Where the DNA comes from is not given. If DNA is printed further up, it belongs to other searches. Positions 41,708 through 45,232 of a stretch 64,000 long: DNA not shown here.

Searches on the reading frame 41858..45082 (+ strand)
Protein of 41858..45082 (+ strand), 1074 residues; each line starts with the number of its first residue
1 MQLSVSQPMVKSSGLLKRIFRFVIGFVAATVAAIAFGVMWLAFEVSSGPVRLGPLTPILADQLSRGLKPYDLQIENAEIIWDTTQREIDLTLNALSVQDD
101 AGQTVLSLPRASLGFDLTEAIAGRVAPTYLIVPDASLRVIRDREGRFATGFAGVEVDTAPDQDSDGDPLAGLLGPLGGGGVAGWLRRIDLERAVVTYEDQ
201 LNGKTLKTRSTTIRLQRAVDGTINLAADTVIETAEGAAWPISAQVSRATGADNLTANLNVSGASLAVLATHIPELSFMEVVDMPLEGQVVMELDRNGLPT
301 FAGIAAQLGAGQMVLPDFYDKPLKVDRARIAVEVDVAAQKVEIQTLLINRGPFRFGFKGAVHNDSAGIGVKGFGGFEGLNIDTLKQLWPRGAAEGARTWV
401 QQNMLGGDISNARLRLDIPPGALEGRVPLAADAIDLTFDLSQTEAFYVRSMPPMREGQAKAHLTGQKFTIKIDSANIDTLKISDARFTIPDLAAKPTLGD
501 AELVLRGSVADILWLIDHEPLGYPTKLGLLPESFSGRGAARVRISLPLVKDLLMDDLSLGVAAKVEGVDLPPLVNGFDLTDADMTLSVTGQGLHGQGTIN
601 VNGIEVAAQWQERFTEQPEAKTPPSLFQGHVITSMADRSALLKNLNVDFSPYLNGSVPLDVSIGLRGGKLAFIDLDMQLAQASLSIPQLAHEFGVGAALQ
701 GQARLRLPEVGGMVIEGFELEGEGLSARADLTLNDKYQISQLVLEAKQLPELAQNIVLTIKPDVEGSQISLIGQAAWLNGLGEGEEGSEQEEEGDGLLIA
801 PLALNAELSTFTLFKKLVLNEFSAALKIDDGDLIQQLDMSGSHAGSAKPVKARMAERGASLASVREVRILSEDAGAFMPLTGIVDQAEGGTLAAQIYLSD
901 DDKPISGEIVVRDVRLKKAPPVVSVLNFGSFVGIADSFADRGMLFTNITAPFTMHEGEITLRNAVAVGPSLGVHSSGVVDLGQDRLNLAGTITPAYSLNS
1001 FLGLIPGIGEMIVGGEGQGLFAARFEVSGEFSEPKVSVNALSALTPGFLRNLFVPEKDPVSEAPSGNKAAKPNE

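Call 57: find_encoding_contigs(protein=window:41858-45082:+, flank=10000, max_places=1)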
Protein window:41858-45082:+ (1074 aa): 1 contig read that carries it; 1 place shown.
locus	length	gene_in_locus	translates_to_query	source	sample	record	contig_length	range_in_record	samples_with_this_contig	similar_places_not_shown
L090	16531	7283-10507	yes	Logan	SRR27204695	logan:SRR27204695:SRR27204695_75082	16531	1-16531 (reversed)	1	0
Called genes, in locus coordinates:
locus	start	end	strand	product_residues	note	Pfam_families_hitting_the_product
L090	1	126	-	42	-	?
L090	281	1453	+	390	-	PF02405:MlaE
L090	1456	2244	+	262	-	PF00005:ABC_tran, PF13304:AAA_21 (weak)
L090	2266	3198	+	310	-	PF02470:MlaD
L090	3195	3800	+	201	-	PF03886:ABC_trans_aux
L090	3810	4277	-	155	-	PF00578:AhpC-TSA, PF08534:Redoxin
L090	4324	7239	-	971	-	PF03710:GlnE, PF08335:GlnD_UR_UTase, PF03710:GlnE, PF08335:GlnD_UR_UTase (weak)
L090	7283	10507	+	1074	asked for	PF13116:YhdP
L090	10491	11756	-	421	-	PF00579:tRNA-synt_1b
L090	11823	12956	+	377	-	PF03702:AnmK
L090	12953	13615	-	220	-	PF02129:Peptidase_S15, PF00561:Abhydrolase_1 (weak), PF12697:Abhydrolase_6 (faint), PF12146:Hydrolase_4 (weak), PF00326:Peptidase_S9 (faint)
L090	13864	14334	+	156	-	PF02082:Rrf2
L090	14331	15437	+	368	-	PF00266:Aminotran_5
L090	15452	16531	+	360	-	?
